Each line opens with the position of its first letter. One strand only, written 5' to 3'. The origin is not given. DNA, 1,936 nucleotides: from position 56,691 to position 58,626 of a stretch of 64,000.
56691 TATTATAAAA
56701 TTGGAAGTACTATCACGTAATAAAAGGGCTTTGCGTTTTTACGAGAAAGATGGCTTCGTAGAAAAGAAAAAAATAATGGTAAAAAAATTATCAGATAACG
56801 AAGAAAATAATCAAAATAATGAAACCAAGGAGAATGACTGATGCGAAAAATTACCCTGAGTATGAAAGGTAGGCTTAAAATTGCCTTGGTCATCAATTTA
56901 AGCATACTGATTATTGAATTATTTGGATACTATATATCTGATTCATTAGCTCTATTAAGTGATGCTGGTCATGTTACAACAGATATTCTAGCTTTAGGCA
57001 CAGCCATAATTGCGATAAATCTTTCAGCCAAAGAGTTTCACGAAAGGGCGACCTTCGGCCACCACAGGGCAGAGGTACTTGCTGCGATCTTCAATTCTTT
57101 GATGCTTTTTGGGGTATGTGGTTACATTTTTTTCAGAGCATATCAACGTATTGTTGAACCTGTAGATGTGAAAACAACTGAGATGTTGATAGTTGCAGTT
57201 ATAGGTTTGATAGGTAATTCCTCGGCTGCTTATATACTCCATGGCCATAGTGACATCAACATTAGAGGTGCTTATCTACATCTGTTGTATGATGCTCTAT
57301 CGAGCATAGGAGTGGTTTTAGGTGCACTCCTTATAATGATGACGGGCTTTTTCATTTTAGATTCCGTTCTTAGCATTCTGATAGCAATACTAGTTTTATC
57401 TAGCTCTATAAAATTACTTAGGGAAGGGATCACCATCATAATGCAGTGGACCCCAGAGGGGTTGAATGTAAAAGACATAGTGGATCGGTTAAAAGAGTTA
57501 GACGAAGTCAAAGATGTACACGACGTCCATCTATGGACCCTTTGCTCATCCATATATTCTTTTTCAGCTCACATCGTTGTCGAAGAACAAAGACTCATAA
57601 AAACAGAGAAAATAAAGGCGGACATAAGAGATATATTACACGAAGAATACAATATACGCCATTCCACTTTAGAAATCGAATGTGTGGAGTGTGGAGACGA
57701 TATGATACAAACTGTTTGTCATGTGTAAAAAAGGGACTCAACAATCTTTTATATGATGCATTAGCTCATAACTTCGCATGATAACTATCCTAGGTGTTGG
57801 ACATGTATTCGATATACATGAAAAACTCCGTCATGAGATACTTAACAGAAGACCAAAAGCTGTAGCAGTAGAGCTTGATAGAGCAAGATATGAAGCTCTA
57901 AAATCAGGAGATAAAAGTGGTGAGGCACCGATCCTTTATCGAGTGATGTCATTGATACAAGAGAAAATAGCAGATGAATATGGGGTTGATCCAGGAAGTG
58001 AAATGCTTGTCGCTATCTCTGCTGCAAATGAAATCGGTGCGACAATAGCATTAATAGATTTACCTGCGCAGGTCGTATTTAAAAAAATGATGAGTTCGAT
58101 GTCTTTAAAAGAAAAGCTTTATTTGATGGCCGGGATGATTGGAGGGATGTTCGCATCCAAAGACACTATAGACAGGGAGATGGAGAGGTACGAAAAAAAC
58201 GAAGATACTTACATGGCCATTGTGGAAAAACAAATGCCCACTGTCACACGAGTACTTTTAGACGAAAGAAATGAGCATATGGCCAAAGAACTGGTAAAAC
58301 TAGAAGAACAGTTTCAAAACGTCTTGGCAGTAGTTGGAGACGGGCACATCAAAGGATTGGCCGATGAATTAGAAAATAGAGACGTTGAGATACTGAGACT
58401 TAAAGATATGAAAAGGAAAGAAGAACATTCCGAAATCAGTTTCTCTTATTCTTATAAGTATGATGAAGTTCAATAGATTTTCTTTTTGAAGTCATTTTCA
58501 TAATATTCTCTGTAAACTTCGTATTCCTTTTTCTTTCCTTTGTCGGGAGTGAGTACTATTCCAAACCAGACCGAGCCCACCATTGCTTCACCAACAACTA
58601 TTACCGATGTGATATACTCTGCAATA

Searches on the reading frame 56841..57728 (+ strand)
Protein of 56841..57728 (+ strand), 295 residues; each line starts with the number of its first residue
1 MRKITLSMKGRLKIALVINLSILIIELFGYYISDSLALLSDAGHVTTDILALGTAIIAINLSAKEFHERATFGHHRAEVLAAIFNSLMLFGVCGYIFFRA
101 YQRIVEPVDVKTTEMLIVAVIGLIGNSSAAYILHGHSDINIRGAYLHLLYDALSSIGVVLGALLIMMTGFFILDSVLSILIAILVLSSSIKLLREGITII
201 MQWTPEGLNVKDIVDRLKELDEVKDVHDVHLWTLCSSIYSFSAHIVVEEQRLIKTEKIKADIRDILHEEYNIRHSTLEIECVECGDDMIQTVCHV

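Call 45: search_protein_families(library=pfam, proteins=[window:56841-57728:+], max_evalue=0.00001)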
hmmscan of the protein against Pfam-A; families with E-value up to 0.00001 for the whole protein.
window:56841-57728:+ (295 aa): 2 families
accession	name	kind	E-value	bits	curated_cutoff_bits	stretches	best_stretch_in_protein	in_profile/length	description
PF01545.26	Cation_efflux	-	2e-39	135.9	26.6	1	12-201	1-198/198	Cation efflux family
PF16916.11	ZT_dimer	-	2.3e-10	40.8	26.7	1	205-280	1-76/78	Dimerisation domain of Zinc Transporter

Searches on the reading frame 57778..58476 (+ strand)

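Call 45: search_protein_families(library=pfam, proteins=[window:57778-58476:+], max_evalue=0.00001)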
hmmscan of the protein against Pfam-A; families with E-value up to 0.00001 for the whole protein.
window:57778-58476:+ (232 aa): 1 family
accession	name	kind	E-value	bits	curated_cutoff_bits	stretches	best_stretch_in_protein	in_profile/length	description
PF01963.22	TraB_PrgY_gumN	-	3.2e-12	47.3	26.8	1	2-204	12-260/263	TraB/PrgY/gumN family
